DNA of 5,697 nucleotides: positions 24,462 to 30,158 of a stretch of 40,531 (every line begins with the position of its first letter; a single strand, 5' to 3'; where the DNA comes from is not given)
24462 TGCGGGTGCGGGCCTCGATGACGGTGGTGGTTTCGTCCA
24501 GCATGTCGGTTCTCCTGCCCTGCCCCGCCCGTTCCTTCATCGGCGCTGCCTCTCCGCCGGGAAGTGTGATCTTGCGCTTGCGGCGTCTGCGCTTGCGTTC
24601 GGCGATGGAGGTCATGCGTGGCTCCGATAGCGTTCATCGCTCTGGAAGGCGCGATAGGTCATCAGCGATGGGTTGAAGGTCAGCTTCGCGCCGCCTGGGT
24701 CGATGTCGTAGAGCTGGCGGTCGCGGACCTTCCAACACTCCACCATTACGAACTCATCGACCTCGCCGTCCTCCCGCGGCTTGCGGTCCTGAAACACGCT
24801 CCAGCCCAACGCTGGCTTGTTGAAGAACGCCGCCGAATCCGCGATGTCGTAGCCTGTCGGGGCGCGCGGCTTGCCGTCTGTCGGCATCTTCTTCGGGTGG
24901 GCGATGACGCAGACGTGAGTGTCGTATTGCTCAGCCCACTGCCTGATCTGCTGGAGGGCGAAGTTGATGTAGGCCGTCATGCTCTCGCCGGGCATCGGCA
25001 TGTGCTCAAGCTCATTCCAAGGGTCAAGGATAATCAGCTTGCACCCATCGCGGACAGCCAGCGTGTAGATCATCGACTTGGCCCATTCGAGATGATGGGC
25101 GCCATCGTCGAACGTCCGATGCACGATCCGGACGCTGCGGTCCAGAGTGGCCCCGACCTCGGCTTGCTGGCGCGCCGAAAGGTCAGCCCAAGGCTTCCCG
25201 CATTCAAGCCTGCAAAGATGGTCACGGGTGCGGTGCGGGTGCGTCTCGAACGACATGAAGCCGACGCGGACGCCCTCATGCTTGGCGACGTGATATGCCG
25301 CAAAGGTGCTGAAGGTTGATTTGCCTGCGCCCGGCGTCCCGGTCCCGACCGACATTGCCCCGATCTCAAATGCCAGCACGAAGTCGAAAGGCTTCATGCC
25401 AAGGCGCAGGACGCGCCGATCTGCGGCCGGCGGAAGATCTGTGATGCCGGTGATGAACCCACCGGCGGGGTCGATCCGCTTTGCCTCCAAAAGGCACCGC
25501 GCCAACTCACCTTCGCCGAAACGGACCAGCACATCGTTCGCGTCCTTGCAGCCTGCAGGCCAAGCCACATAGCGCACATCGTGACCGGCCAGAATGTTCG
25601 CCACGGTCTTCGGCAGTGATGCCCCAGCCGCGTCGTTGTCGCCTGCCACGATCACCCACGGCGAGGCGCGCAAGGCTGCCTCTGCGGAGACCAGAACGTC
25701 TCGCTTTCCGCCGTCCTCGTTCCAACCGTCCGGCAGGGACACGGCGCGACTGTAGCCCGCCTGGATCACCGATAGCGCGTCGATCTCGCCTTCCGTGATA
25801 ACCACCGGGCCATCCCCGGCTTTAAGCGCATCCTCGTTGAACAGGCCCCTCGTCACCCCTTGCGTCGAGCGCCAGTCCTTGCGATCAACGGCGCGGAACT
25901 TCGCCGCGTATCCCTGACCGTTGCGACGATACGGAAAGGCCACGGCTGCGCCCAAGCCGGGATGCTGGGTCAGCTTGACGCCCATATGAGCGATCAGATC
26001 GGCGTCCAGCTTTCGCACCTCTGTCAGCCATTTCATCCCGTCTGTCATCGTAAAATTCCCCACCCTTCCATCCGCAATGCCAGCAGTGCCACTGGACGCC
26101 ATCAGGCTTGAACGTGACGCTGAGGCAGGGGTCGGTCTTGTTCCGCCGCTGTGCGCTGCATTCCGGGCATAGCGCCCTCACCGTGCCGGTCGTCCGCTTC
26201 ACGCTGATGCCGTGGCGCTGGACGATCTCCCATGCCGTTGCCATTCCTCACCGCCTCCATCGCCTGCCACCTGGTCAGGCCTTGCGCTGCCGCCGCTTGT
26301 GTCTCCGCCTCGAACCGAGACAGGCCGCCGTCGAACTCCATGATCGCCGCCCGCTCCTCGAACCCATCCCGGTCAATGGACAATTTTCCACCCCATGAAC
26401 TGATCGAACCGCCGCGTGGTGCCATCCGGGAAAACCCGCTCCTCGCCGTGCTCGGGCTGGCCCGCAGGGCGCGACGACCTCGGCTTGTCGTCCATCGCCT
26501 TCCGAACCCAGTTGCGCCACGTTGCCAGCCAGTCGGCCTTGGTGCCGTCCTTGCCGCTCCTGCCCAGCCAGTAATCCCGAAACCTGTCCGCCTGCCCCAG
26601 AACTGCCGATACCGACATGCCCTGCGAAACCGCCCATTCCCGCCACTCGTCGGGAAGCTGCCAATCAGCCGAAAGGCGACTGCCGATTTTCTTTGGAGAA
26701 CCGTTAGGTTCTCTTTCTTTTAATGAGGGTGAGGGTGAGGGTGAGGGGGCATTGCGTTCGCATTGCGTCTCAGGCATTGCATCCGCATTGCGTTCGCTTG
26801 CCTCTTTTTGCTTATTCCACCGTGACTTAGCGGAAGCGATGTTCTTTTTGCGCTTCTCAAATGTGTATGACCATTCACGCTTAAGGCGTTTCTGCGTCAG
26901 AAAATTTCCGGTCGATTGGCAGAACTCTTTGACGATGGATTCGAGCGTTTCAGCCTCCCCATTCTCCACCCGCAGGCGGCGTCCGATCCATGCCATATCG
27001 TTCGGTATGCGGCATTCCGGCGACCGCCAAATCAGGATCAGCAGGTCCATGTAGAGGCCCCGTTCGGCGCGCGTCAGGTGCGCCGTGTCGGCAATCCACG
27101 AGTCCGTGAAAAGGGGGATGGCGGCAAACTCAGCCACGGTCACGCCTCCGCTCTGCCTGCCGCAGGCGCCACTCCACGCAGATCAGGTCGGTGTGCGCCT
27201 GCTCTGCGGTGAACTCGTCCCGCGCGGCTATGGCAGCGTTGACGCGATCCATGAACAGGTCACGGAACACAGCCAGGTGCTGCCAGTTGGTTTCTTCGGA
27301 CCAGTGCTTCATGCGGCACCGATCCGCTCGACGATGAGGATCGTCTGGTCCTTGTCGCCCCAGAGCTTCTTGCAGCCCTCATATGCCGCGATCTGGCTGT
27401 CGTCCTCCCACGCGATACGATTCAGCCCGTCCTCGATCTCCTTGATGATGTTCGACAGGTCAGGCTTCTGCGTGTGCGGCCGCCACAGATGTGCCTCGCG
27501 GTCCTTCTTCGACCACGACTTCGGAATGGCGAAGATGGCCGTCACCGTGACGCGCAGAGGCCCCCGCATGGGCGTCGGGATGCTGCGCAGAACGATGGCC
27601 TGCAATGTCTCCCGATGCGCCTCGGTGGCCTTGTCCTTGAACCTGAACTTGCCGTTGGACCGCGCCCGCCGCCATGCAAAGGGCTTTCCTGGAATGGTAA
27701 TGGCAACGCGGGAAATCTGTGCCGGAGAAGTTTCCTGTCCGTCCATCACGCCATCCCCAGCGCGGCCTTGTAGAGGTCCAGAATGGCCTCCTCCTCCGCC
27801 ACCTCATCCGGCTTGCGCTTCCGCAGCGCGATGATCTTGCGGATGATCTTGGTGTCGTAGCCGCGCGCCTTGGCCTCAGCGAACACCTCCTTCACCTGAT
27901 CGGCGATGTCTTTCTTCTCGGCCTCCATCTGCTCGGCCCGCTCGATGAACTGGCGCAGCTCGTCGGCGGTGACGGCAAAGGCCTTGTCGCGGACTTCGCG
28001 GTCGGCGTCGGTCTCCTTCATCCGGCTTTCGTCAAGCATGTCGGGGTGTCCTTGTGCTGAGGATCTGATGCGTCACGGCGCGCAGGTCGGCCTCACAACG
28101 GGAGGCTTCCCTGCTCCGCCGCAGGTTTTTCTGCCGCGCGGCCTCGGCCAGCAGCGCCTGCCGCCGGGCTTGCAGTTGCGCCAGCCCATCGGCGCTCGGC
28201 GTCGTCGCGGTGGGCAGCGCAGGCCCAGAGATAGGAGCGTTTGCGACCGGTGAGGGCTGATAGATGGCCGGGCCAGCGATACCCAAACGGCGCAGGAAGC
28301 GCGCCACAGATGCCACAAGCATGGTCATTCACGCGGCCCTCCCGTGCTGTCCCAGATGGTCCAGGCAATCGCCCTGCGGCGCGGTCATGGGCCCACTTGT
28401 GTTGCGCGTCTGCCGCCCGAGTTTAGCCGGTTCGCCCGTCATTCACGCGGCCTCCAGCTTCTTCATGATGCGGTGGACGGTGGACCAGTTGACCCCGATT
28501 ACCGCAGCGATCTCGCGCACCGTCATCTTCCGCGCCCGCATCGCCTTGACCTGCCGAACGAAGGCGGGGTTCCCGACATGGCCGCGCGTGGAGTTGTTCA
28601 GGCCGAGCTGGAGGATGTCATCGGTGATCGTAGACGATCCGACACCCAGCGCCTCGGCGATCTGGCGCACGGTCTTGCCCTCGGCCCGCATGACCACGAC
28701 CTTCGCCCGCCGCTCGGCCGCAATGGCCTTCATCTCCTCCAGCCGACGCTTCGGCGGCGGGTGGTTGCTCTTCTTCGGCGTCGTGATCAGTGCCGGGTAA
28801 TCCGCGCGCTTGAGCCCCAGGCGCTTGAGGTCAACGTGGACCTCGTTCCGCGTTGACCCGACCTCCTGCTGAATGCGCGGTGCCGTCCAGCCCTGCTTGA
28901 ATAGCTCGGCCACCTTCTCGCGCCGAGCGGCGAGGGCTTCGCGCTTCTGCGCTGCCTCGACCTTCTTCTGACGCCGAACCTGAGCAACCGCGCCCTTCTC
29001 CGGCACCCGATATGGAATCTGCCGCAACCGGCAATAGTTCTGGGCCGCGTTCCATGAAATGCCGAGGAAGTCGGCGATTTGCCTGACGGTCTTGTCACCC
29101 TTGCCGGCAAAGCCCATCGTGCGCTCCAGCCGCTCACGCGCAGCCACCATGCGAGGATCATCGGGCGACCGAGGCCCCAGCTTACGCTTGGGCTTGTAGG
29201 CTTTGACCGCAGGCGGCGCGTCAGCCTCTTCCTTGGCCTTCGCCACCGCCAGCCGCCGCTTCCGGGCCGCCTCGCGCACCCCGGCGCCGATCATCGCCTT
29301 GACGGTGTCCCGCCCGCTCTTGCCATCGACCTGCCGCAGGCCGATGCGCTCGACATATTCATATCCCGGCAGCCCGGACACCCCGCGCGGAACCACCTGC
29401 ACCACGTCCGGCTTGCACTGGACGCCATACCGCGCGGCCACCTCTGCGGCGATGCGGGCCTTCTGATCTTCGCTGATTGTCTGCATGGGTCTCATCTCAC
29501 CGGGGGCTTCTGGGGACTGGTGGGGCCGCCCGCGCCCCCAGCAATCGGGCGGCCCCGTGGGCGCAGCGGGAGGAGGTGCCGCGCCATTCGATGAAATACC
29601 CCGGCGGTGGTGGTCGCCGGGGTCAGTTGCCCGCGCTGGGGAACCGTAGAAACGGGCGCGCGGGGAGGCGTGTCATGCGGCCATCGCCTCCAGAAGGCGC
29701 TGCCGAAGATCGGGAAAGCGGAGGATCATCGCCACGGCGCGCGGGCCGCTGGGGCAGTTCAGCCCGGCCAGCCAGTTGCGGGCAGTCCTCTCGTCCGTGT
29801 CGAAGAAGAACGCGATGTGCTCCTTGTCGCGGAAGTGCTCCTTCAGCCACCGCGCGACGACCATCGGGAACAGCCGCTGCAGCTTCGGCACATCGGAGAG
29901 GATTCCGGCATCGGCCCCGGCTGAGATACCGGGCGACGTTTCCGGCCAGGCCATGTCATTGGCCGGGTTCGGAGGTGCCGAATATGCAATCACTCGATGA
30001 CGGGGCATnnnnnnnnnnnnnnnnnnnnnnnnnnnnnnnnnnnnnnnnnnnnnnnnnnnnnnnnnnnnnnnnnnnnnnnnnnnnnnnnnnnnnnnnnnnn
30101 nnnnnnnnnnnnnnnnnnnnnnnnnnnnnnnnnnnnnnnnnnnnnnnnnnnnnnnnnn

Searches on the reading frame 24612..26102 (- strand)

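Call 52: search_protein_families(library=pfam, proteins=[window:24612-26102:-], max_evalue=0.001)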
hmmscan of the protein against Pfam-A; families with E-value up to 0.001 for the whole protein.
window:24612-26102:- (496 aa): 3 families
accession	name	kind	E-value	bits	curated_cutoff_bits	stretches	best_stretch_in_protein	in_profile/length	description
PF13481.12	AAA_25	-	1.7e-10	41.3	27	1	248-405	33-192/195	AAA domain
PF13155.12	Toprim_2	-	8.6e-10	39.3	22.1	1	101-192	1-88/88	Toprim-like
PF13362.12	Toprim_3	-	0.00022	22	27.2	1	100-196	2-93/95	Toprim domain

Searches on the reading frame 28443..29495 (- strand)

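Call 3: search_protein_families(library=pfam, proteins=[window:28443-29495:-], max_evalue=0.1)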
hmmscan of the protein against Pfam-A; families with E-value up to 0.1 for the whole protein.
window:28443-29495:- (350 aa): 45 families (the best 25 are shown)
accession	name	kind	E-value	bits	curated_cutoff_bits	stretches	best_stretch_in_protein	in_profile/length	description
PF13384.12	HTH_23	-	5.5e-16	58.3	24.6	2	261-291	5-35/50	Homeodomain-like domain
PF13542.12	HTH_Tnp_ISL3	-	1.5e-12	47.2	27.4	1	319-346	22-49/51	Helix-turn-helix domain of transposase family ISL3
PF13551.12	HTH_29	-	8.3e-10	39.1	28.1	1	263-291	1-30/64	Winged helix-turn helix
PF13412.12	HTH_24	-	9.6e-10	38.3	21.9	1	323-349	17-43/48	Winged helix-turn-helix DNA-binding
PF13936.12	HTH_38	-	2.2e-09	37.3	27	2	315-345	12-42/44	Helix-turn-helix domain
PF08281.18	Sigma70_r4_2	-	4.9e-08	32.9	25.7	1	261-290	13-43/54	Sigma-70, region 4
PF12116.14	SpoIIID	-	1.2e-07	32.2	27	1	321-344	17-40/82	Stage III sporulation protein D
PF12802.13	MarR_2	-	2.2e-07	31.4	27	1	322-350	18-47/61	MarR family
PF09339.16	HTH_IclR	-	5.1e-07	29.8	22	1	321-348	16-43/52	IclR helix-turn-helix domain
PF02796.21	HTH_7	-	6.5e-07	29.8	23.8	1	264-290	12-38/45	Helix-turn-helix domain of resolvase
PF04545.22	Sigma70_r4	-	6.8e-07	29.1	24.1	0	322-346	19-43/50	Sigma-70, region 4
PF13518.12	HTH_28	-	7.3e-07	29.6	25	2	262-290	1-29/52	Helix-turn-helix domain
PF01022.26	HTH_5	-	3.2e-06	27.4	22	1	316-349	8-41/47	Bacterial regulatory protein, arsR family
PF21476.4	PF0610-like_N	-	5.5e-06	27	33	0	191-225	2-37/50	PF0610-like, N-terminal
PF19889.5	DUF6362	-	1.5e-05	25.7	31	1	261-291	58-88/98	Domain of unknown function (DUF6362)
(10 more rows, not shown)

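Call 5: search_protein_families(library=phrogs, proteins=[window:28443-29495:-], max_evalue=0.01)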
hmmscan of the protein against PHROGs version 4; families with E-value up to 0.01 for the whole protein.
window:28443-29495:- (350 aa): 46 families (the best 25 are shown)
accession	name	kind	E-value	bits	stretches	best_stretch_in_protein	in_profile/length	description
phrog_645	-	DNA, RNA and nucleotide metabolism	2.3e-14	55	2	256-293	20-58/196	Rnase E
phrog_3855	-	DNA, RNA and nucleotide metabolism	2.1e-13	51.7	1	311-348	67-104/115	HTH DNA binding protein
phrog_323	-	transcription regulation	1.3e-12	49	1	118-343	56-240/319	transcriptional regulator, D5-like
phrog_2554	-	unknown function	2.3e-11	44.3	2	254-328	194-272/529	-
phrog_664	-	DNA, RNA and nucleotide metabolism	4.8e-09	37.4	1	154-293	7-120/210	DNA binding protein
phrog_125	-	DNA, RNA and nucleotide metabolism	2.6e-08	34.7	0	312-348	168-204/254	DNA invertase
phrog_20467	-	DNA, RNA and nucleotide metabolism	5.7e-08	33.6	1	303-348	58-103/112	HNH endonuclease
phrog_7545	-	DNA, RNA and nucleotide metabolism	7e-08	33.8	0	322-348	17-43/160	HNH endonuclease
phrog_4291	-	DNA, RNA and nucleotide metabolism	3.4e-07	29.9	0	254-293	865-904/909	RNA-dependent RNA polymerase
phrog_2538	-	head and packaging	4.6e-07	31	0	322-346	17-41/129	terminase small subunit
phrog_7067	-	head and packaging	5.3e-07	30.7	0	271-286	29-44/56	terminase small subunit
phrog_6831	-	transcription regulation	6.9e-07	30.2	0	193-220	9-36/68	transcriptional regulator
phrog_4646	-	integration and excision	3.5e-06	27.5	1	256-296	5-45/344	transposase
phrog_3910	-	transcription regulation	4.3e-06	26.9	0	178-232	61-115/356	transcriptional regulator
phrog_309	-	head and packaging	5.5e-06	27.6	0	176-291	56-174/319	terminase small subunit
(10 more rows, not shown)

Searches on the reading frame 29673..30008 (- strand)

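Call 3: search_protein_families(library=pfam, proteins=[window:29673-30008:-], max_evalue=0.1)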
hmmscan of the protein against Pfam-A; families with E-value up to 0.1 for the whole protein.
window:29673-30008:- (111 aa): 0 families

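Call 5: search_protein_families(library=phrogs, proteins=[window:29673-30008:-], max_evalue=0.01)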
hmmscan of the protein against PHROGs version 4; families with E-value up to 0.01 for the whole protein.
window:29673-30008:- (111 aa): 1 family
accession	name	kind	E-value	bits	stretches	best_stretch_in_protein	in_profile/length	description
phrog_23106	-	unknown function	0.0013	19.7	1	61-102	31-72/102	-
